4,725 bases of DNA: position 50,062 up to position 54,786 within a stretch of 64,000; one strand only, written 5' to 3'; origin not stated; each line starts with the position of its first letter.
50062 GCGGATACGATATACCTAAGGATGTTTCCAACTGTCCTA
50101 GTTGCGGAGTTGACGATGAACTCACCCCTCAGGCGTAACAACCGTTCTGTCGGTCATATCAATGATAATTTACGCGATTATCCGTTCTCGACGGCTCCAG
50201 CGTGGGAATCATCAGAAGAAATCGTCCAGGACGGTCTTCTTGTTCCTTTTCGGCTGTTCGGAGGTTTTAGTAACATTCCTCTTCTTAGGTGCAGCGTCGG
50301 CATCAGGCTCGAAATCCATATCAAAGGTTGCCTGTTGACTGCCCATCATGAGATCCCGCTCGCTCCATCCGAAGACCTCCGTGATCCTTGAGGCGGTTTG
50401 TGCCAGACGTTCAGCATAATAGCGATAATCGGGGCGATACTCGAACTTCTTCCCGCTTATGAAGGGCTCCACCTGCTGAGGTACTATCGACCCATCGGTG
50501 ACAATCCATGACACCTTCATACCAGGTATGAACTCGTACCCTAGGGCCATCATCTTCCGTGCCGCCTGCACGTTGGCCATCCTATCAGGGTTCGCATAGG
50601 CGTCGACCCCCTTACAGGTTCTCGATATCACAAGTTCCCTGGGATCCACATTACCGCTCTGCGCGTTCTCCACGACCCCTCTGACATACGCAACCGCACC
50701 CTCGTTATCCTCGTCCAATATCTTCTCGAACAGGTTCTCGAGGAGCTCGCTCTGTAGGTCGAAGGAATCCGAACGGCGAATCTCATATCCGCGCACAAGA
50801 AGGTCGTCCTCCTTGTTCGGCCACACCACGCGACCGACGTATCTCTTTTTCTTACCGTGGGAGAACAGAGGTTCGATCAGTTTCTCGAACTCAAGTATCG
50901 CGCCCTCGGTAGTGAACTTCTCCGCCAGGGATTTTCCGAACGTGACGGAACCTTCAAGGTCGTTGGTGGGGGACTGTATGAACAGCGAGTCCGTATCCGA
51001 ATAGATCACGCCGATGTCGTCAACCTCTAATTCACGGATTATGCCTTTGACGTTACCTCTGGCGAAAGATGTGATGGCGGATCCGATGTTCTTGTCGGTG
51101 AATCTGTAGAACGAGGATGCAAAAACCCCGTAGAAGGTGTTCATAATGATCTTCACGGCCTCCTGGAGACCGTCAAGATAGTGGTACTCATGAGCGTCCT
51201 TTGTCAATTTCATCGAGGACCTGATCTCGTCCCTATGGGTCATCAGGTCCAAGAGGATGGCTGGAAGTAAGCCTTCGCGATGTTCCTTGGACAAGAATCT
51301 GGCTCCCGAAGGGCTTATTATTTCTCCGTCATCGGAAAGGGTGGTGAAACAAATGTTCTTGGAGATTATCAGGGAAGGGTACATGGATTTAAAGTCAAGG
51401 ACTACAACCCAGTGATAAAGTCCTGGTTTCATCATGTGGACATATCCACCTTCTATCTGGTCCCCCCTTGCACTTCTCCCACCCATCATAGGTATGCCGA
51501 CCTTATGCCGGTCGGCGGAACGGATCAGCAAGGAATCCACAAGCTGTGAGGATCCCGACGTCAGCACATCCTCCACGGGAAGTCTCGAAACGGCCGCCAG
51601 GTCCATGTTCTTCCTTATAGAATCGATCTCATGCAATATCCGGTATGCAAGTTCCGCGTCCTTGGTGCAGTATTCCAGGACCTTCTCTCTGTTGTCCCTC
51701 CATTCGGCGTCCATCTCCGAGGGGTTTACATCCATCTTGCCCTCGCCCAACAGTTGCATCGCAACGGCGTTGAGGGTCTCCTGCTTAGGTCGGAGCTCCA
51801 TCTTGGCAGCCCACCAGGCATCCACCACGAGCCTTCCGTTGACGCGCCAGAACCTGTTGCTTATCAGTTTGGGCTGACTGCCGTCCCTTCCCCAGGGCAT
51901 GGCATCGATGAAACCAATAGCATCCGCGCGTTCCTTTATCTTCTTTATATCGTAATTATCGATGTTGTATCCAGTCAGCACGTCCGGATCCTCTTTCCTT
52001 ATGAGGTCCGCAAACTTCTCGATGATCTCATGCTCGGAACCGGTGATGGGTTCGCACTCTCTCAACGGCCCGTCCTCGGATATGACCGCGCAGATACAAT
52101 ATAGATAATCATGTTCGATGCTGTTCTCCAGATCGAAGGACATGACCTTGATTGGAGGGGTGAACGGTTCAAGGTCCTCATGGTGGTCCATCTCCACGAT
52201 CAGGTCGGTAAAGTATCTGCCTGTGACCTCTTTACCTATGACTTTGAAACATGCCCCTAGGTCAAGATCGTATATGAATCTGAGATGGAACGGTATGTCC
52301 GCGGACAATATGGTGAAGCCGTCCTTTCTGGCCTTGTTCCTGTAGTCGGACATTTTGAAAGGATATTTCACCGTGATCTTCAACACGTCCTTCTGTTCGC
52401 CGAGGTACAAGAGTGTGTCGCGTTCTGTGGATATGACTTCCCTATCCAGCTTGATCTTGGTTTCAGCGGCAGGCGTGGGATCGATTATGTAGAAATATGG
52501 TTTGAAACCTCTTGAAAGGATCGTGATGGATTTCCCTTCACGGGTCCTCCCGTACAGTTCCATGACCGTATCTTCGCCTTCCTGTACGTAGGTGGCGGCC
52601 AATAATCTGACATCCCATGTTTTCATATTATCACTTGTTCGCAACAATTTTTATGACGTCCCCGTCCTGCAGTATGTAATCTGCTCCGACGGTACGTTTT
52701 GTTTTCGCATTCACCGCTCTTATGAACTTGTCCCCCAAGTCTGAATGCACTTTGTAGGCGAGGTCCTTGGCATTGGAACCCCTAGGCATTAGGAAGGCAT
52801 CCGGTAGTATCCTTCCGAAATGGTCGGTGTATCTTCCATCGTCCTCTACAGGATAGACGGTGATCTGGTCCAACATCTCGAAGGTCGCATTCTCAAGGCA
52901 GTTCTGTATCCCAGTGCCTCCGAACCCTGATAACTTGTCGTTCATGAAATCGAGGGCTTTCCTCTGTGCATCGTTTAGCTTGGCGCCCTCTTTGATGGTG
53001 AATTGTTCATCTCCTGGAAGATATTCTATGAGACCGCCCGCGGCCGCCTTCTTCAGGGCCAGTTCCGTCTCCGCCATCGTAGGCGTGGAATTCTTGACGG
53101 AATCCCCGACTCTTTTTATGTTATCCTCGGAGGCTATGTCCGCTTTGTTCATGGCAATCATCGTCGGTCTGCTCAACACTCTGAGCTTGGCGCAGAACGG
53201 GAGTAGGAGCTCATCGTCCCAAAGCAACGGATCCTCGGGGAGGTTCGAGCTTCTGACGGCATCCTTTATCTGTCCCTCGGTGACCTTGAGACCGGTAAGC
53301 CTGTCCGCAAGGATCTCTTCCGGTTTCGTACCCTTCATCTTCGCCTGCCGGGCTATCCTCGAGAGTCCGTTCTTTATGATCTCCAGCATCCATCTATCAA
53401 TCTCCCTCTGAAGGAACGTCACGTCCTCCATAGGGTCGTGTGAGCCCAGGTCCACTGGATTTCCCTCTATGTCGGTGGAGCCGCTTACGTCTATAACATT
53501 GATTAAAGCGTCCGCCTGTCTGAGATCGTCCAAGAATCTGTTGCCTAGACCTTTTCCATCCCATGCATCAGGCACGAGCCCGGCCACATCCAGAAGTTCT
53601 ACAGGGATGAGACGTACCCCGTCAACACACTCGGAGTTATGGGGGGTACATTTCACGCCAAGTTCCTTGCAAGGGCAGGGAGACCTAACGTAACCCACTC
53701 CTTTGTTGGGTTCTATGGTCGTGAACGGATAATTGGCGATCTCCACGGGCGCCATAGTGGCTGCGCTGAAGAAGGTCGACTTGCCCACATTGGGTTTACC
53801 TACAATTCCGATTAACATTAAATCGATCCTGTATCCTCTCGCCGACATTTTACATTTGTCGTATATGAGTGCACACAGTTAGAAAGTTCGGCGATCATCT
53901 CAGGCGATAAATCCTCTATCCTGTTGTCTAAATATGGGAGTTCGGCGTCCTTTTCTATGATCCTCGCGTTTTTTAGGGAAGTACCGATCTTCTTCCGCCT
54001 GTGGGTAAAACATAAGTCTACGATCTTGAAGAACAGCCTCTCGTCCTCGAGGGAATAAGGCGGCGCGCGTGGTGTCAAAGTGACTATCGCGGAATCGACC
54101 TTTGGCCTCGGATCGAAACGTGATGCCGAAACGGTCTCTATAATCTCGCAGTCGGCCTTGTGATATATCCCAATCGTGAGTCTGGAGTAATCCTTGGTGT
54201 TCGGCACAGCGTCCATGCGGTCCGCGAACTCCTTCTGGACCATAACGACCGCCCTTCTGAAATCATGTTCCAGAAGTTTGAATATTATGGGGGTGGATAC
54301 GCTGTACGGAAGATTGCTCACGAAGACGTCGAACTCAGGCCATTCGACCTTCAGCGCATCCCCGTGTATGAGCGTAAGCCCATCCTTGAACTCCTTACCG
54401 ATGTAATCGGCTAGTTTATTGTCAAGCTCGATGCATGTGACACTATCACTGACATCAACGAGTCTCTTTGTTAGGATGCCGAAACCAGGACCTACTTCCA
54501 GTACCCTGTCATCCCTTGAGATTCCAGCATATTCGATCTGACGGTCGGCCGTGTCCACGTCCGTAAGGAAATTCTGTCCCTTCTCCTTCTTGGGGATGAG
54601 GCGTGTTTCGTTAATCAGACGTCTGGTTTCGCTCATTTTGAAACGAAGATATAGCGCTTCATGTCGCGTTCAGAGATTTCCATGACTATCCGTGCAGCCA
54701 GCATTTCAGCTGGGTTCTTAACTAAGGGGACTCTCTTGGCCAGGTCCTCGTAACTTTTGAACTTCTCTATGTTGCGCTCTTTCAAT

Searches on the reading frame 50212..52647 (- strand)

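Call 94: search_protein_families(library=pfam, proteins=[window:50212-52647:-], max_evalue=0.00001)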
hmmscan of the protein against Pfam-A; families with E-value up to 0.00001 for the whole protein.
window:50212-52647:- (811 aa): 3 families
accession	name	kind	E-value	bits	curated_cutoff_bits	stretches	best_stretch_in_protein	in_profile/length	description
PF00136.26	DNA_pol_B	-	1.2e-54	186.3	23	1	357-757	2-451/453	DNA polymerase family B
PF03104.25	DNA_pol_B_exo1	-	3.8e-16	59.7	23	1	116-295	6-242/242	DNA polymerase family B, exonuclease domain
PF10108.15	DNA_pol_B_exo2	-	8e-07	29.4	24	1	198-353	30-185/213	Predicted 3'-5' exonuclease related to the exonuclease domain of PolB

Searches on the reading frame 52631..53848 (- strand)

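Call 94: search_protein_families(library=pfam, proteins=[window:52631-53848:-], max_evalue=0.00001)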
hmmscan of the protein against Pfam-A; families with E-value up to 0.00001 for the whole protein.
window:52631-53848:- (405 aa): 5 families
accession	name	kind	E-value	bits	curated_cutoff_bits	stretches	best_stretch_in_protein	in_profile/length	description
PF08438.16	YGR210-like_G4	-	1.9e-31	109.1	24.7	1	232-336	1-108/108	Obg-like GTPase YGR210-like, G4 motif-containing domain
PF01926.29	MMR_HSR1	-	2.8e-16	60.1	21.9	1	13-125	2-90/113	50S ribosome-binding GTPase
PF02824.27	TGS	-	5.6e-13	49.2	22.2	1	348-402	5-59/60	TGS domain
PF02421.24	FeoB_N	-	6.2e-08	32.7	27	1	13-51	3-41/156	Ferrous iron transport protein B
PF06071.19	YchF-GTPase_C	-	9.4e-06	26.1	27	0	353-379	16-42/84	Protein of unknown function (DUF933)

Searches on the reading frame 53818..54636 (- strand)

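Call 94: search_protein_families(library=pfam, proteins=[window:53818-54636:-], max_evalue=0.00001)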
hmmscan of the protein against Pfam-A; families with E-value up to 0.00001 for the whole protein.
window:53818-54636:- (272 aa): 2 families
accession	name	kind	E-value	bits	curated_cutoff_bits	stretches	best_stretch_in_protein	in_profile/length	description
PF00398.26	RrnaAD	-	7e-54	183.1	24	1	16-248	5-254/263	Ribosomal RNA adenine dimethylase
PF13649.12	Methyltransf_25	-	6.4e-06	27.2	27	0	45-109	1-73/97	Methyltransferase domain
